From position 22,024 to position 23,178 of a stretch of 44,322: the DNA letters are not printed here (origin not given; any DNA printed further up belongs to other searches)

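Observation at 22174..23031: Unrecognised glycine-zipper-rich C-terminal domain after the Rhs DPSGH cleavage motif: candidate membrane-targeting toxin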

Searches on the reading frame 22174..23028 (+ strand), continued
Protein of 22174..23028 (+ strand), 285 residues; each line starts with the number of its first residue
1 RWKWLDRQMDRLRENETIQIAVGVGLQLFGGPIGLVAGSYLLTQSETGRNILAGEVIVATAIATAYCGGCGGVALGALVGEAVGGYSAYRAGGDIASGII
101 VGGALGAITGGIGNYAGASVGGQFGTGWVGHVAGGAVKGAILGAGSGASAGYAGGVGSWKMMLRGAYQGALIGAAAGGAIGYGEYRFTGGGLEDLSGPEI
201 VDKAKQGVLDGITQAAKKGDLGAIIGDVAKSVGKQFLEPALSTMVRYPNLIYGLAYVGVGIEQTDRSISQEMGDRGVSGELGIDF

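Call 56: search_protein_families(library=pfam, proteins=[L012:4631-10864:+, L012:2809-4749:+, L012:10888-11571:+, L012:11648-12154:+, L012:12375-12854:+, L011:40-5235:+, L011:5519-6184:+, L011:6162-6710:+], max_evalue=0.01)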
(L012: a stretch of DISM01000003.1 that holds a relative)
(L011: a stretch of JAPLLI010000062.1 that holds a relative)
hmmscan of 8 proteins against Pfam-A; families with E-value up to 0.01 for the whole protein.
L012:4631-10864:+ (2078 aa): 8 families
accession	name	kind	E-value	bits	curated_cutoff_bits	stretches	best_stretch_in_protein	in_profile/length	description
PF05593.20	RHS_repeat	-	4.4e-42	142.1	22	4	1495-1532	1-36/38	RHS Repeat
PF12256.14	TcdB_toxin_midN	-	3.2e-16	59.6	24.8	1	739-867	27-164/181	Insecticide toxin TcdB middle/N-terminal region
PF13517.12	FG-GAP_3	-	1.1e-10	42.4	26.9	2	599-656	2-59/61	FG-GAP-like repeat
PF00801.26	PKD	-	0.00013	22.3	23.5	0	256-300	26-75/80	PKD domain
PF18981.6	InlK_D3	-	0.00054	20.4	25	1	276-306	44-75/75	Internalin K domain (D3/D4)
PF01839.29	FG-GAP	-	0.0035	17.6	22.1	0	640-656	2-18/37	FG-GAP repeat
PF03527.20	RHS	-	0.0087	16.3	27.9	0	1679-1713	3-37/38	RHS protein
PF17963.7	Big_9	-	0.0092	17.3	23.6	0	310-377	1-78/89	Bacterial Ig domain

L012:2809-4749:+ (647 aa): 2 families
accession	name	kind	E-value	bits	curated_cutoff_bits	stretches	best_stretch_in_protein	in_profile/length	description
PF03534.18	SpvB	-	2.9e-22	79.7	22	1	391-545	4-183/287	Salmonella virulence plasmid 65kDa B protein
PF00791.26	ZU5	-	1.4e-05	25.7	21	1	244-313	4-76/97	ZU5 domain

L012:10888-11571:+ (228 aa): 0 families

L012:11648-12154:+ (169 aa): 1 family
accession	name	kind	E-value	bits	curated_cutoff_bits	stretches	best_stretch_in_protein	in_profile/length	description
PF01797.21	Y1_Tnp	-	7.2e-14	52.4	23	1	11-124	4-121/121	Transposase IS200 like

L012:12375-12854:+ (160 aa): 0 families

L011:40-5235:+ (1732 aa): 8 families
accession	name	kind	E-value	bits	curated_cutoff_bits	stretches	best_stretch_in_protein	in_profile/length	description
PF05593.20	RHS_repeat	-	2.8e-28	98.1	22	5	1008-1042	2-36/38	RHS Repeat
PF03534.18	SpvB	-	4.6e-22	79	22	1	2-150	23-184/287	Salmonella virulence plasmid 65kDa B protein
PF12256.14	TcdB_toxin_midN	-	2.1e-19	70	24.8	1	340-471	30-172/181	Insecticide toxin TcdB middle/N-terminal region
PF13517.12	FG-GAP_3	-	8.2e-10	39.6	26.9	2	312-354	19-60/61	FG-GAP-like repeat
PF01839.29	FG-GAP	-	2.4e-06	27.7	22.1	0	288-299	7-18/37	FG-GAP repeat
PF20041.5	DUF6443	-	3e-05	24.7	27.8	1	774-860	19-102/137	Domain of unknown function (DUF6443)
PF10247.14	Romo1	-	0.0012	19.7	27.6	0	1562-1620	6-64/66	Reactive mitochondrial oxygen species modulator 1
PF03527.20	RHS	-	0.0091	16.3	27.9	0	1332-1350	3-21/38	RHS protein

L011:5519-6184:+ (222 aa): 1 family
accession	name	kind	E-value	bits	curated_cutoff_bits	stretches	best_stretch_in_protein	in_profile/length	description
PF07963.17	N_methyl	-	3.3e-05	23.7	21.2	1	56-80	3-27/27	Prokaryotic N-terminal methylation motif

L011:6162-6710:+ (183 aa): 0 families

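Call 59: find_encoding_contigs(protein=P0023, flank=6000, max_places=3)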
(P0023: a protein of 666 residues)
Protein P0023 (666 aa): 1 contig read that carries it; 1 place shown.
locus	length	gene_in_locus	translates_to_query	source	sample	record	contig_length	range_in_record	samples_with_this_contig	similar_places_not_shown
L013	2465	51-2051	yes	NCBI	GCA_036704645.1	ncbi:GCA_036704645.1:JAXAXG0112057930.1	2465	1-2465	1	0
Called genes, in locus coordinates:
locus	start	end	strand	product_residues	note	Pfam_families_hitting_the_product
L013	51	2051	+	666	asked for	PF05593:RHS_repeat (faint), PF25023:TEN_YD-shell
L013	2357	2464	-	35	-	?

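Call 60: find_encoding_contigs(protein=P0031, flank=8000, max_places=2)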
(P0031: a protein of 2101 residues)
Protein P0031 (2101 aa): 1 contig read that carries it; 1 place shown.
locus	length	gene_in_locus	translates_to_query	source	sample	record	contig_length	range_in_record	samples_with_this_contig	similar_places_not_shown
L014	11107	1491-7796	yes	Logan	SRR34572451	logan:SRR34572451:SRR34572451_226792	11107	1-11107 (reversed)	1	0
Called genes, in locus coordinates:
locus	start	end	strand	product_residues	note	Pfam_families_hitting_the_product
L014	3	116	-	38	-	?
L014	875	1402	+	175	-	-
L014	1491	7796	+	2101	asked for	PF03534:SpvB (faint), PF05593:RHS_repeat (weak), PF25023:TEN_YD-shell, PF05593:RHS_repeat, PF18885:DUF5648 (weak), PF25023:TEN_YD-shell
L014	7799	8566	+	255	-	-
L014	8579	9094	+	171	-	-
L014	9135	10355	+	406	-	PF00482:T2SSF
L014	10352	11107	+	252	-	?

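Call 61: find_encoding_contigs(protein=P0021, flank=8000, max_places=2)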
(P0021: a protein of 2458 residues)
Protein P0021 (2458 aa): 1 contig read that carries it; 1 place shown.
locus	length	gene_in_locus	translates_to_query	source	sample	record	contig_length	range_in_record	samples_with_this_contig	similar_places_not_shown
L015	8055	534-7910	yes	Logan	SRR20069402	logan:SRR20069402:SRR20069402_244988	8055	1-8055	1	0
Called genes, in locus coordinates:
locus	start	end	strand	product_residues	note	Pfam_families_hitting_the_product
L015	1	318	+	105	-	?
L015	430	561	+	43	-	-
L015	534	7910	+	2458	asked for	PF03534:SpvB, PF13517:FG-GAP_3, PF01839:FG-GAP (weak), PF13517:FG-GAP_3, PF12256:TcdB_toxin_midN, PF25023:TEN_YD-shell, PF05593:RHS_repeat, PF25023:TEN_YD-shell, +2 more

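Call 62: find_encoding_contigs(protein=P0010, flank=8000, max_places=3)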
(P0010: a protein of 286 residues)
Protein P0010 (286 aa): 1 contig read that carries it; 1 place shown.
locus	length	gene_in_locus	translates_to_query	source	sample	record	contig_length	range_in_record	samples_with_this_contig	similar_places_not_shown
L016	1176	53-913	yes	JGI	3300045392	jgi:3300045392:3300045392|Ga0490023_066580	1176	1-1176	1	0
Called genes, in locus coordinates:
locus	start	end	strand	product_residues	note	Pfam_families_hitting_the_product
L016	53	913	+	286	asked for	-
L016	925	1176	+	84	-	?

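Call 67: predict_structure(alignment_id=A3)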
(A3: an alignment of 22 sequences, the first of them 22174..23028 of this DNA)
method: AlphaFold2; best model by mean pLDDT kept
length: 285 residues; sequences in the alignment: 22
mean_pLDDT: 68.3   pTM: 0.58
mean pLDDT of the five models: 68.3, 65.7, 63.9, 60.3, 59.9
residues with pLDDT >= 90: 1; 70-90: 164; 50-70: 71; < 50: 49
segments of 3 or more residues with pLDDT < 50: 190-197, 247-272, 276-285
pLDDT, mean of each block of 10 residues (from residue 1): 71 71 71 72 74 72 66 77 79 84 85 81 84 84 85 86 84 80 72 48 61 64 54 54 49 36 42 47 29
secondary structure, 60 per line:
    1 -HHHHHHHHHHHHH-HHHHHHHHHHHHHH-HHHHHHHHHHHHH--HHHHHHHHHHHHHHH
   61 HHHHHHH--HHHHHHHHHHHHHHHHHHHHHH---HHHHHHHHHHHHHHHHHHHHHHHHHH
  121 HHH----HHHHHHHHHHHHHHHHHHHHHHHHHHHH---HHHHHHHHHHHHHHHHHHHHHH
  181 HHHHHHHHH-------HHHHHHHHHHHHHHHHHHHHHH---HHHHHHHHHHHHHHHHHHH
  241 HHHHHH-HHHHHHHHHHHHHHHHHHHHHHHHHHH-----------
elements in order: H2-14 H16-29 H31-43 H46-67 H70-91 H95-123 H128-155 H159-189 H197-218 H222-246 H248-274
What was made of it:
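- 22174..22383 (+): CT module A: a charged helix (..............), then a hydrophobic helical hairpin with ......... and a CGGC turn (22372-22383). AF2 helices are H16-29, H31-43 and H46-67 (call 67).
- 22399..22716 (+): CT core: four conserved glycine-zipper helices (CT positions 76-181). AF2 with a 22-sequence alignment gives helices H70-91, H95-123, H128-155 and H159-189 with block pLDDT 77-86 (call 67).
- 22741..23031 (+): Polymorphic tail of ~95 aa ending ...GELGIDF, plus the stop codon. The AF2 model is low-confidence here (call 67).
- They are predicted as helices of 22-31 residues with pLDDT 77-86 (call 67). There is no structural confidence for the tail (pLDDT below 50, call 67).
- Tried and rejected: It was superseded by the 22-sequence run (call 67).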

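Call 70: fold_search(model_id=the predicted structure, library=pdb)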
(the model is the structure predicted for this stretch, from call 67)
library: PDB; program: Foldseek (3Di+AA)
matches with E <= 10: 57; with E <= 0.001: 0
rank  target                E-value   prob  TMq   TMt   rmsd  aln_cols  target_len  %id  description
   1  9g95_A                4.7e-01  0.25  0.18  0.13  20.2       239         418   13  Lipid III flippase WzxE with NB10 nanobody in outward-facing conformation at 2.7552 A (released 2025-01-22)
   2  3apz_B                8.1e-01  0.18  0.17  0.17  17.7       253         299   14  Apo form of Arabidopsis medium/long-chain length prenyl pyrophosphate synthase (released 2011-01-19)
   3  9g9m_A                1.1e+00  0.13  0.18  0.14  20.9       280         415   14  Lipid III flippase WzxE with NB10 and NB7 nanobodies in outward-facing conformation - crystal 1 (released 2025-01-22)
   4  3tdx_E                1.6e+00  0.07  0.14  0.15  20.1       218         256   14  Crystal structure of HSC L82V (released 2012-03-07)
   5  3aq0_G                1.7e+00  0.15  0.20  0.18  16.2       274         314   15  Ligand-bound form of Arabidopsis medium/long-chain length prenyl pyrophosphate synthase (surface polar residue mutant) (released 2011-01-19)
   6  3tds_E                1.8e+00  0.05  0.14  0.15  21.1       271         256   15  Crystal structure of HSC F194I (released 2012-03-07)
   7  3te0_A                1.9e+00  0.07  0.15  0.16  20.0       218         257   12  Crystal structure of HSC K148E (released 2012-03-07)
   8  3aq0_F                2.0e+00  0.12  0.18  0.17  16.4       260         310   15  Ligand-bound form of Arabidopsis medium/long-chain length prenyl pyrophosphate synthase (surface polar residue mutant) (released 2011-01-19)
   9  3tds_C                2.8e+00  0.05  0.14  0.14  20.2       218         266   15  Crystal structure of HSC F194I (released 2012-03-07)
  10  3tdx_A                2.9e+00  0.06  0.15  0.16  19.9       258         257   13  Crystal structure of HSC L82V (released 2012-03-07)
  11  3te2_A                2.9e+00  0.04  0.14  0.15  19.4       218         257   14  Crystal structure of HSC K16S (released 2012-03-07)
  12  8fef_I                2.9e+00  0.04  0.12  0.14  24.9       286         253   12  Structure of Mce1 transporter from Mycobacterium smegmatis (Map0) (released 2023-02-22)
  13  3apz_A                3.1e+00  0.10  0.19  0.18  17.3       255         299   14  Apo form of Arabidopsis medium/long-chain length prenyl pyrophosphate synthase (released 2011-01-19)
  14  3aq0_H                3.1e+00  0.09  0.18  0.17  15.8       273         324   15  Ligand-bound form of Arabidopsis medium/long-chain length prenyl pyrophosphate synthase (surface polar residue mutant) (released 2011-01-19)
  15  3te2_E                3.2e+00  0.04  0.14  0.15  19.5       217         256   13  Crystal structure of HSC K16S (released 2012-03-07)
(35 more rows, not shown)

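Call 75: search_protein_families(library=pfam, alignment_id=A4, max_evalue=0.01)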
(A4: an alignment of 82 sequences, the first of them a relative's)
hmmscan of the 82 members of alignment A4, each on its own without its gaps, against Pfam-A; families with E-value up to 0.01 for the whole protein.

A. member 1, P0003 (465 aa): 1 family
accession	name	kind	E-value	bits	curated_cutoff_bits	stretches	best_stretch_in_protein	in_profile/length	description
PF25023.1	TEN_YD-shell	-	0.00013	20.6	50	1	32-167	753-891/909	Teneurin YD-shell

B. families by the number of members that match (of 82 scanned): 8 families
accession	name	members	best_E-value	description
PF05593.20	RHS_repeat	9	3.1e-23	RHS Repeat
PF03527.20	RHS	9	6.9e-05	RHS protein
PF25023.1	TEN_YD-shell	7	8.7e-08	Teneurin YD-shell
PF13699.11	eCIS_core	4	1e-06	eCIS core domain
PF13436.11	Gly-zipper_OmpA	2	0.007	Glycine-zipper domain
PF08238.18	Sel1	1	3.3e-13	Sel1 repeat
PF05433.20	Rick_17kDa_Anti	1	0.00032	Glycine zipper 2TM domain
PF13441.11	Gly-zipper_YMGG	1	0.002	YMGG-like Gly-zipper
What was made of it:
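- Apart from eCIS_core in 4 members, no known nuclease, deaminase, ART or peptidase domain was found in 82 relatives (call 75).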

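Call 86: find_encoding_contigs(protein=P0009, flank=8000, max_places=4)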
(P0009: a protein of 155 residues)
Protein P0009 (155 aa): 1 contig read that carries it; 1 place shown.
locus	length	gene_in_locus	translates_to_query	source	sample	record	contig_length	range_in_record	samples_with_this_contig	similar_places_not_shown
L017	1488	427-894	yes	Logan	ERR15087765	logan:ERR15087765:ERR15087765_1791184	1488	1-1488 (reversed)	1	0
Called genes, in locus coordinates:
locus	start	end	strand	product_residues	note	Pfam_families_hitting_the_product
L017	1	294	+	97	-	?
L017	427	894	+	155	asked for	-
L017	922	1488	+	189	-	?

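Call 100: fold_search(model_id=the predicted structure, library=viral)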
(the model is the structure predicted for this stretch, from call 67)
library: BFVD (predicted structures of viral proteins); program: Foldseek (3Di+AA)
matches with E <= 10: 80; with E <= 0.001: 0
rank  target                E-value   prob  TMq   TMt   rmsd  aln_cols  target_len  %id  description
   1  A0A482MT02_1          1.0e-01  0.75  0.30  0.10  25.5       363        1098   13  Large polyvalent protein associated domain-containing protein [Escherichia phage PTXU04]
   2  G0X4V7                2.8e-01  0.33  0.22  0.11  22.9       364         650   14  Uncharacterized protein [Salmonella phage 7-11]
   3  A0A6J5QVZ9            7.1e-01  0.80  0.26  0.24  10.2       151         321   23  Uncharacterized protein [uncultured Caudovirales phage]
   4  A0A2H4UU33            8.5e-01  0.21  0.24  0.09  25.6       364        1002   10  J domain-containing protein [Bodo saltans virus]
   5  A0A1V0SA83            8.8e-01  0.11  0.14  0.14  28.4       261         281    8  Uncharacterized protein [Catovirus CTV1]
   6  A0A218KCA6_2          9.6e-01  0.06  0.12  0.04  31.9       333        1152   10  Putative tail tape measure protein [Bacillus phage PBC2]
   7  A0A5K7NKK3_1          1.0e+00  0.12  0.21  0.08  22.8       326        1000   16  (no name in the UniProt tables at hand)
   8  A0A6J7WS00            2.2e+00  0.08  0.17  0.08  20.4       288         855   13  Uncharacterized protein [uncultured Caudovirales phage]
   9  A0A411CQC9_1          2.7e+00  0.04  0.13  0.06  45.9       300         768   16  Tape measure protein [Arthrobacter phage Sonali]
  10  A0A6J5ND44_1          2.7e+00  0.04  0.14  0.07  22.8       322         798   14  Uncharacterized protein [uncultured Caudovirales phage]
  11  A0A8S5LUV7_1          2.8e+00  0.18  0.27  0.11  10.9       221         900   15  Crystallin beta/gamma motif-containing protein [Podoviridae sp. ctrub15]
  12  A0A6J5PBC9            3.2e+00  0.09  0.20  0.26  16.0       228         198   12  Uncharacterized protein [uncultured Caudovirales phage]
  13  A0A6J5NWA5            3.2e+00  0.04  0.13  0.08  21.1       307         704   14  Uncharacterized protein [uncultured Caudovirales phage]
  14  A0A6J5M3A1            3.2e+00  0.03  0.14  0.14  20.9       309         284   11  Uncharacterized protein [uncultured Caudovirales phage]
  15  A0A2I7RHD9            3.5e+00  0.06  0.15  0.10  13.8       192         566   15  (no name in the UniProt tables at hand)
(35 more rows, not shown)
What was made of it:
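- Tried and rejected: The weak hits are generic helical membrane proteins and tape-measure proteins (calls 70, 100).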

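Call 101: find_encoding_contigs(protein=P0050, flank=4000, max_places=2)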
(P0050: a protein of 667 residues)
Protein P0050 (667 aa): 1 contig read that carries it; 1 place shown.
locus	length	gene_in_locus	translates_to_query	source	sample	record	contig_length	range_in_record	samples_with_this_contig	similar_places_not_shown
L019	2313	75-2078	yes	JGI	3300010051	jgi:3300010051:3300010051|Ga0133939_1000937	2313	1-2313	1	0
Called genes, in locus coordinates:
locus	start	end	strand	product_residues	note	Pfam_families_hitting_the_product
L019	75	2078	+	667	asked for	PF05593:RHS_repeat, PF25023:TEN_YD-shell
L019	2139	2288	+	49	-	-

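Call 104: search_protein_families(library=pfam, alignment_id=A3, max_evalue=0.1)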
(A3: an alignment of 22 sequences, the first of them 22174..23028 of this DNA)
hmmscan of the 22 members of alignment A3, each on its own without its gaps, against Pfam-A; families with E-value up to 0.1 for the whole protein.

A. member 1, window:22174-23028:+ (285 aa): 1 family
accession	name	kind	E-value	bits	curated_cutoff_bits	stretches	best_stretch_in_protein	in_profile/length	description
PF13441.11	Gly-zipper_YMGG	-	0.0041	17.2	28.9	1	134-182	1-44/45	YMGG-like Gly-zipper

B. families by the number of members that match (of 22 scanned): 9 families
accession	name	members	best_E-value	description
PF13441.11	Gly-zipper_YMGG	4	0.0041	YMGG-like Gly-zipper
PF13699.11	eCIS_core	1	3.4e-07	eCIS core domain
PF08023.17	Antimicrobial_2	1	0.023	Frog antimicrobial peptide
PF08566.15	Pam17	1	0.026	Mitochondrial import protein Pam17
PF02466.24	Tim17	1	0.033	Tim17/Tim22/Tim23/Pmp24 family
PF07754.17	HVO_2753_ZBP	1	0.043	Small zinc finger protein HVO_2753-like, Zn-binding pocket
PF14354.12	Lar_restr_allev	1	0.065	Restriction alleviation protein Lar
PF05433.20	Rick_17kDa_Anti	1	0.084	Glycine zipper 2TM domain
PF24441.1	DUF7560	1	0.092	Family of unknown function (DUF7560)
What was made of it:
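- On Pfam glycine-zipper domains (PF13441, PF05433, PF13436, PF13488): Only 4 of 22 and 1-2 of 82 relatives give sub-threshold hits (calls 75, 104).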
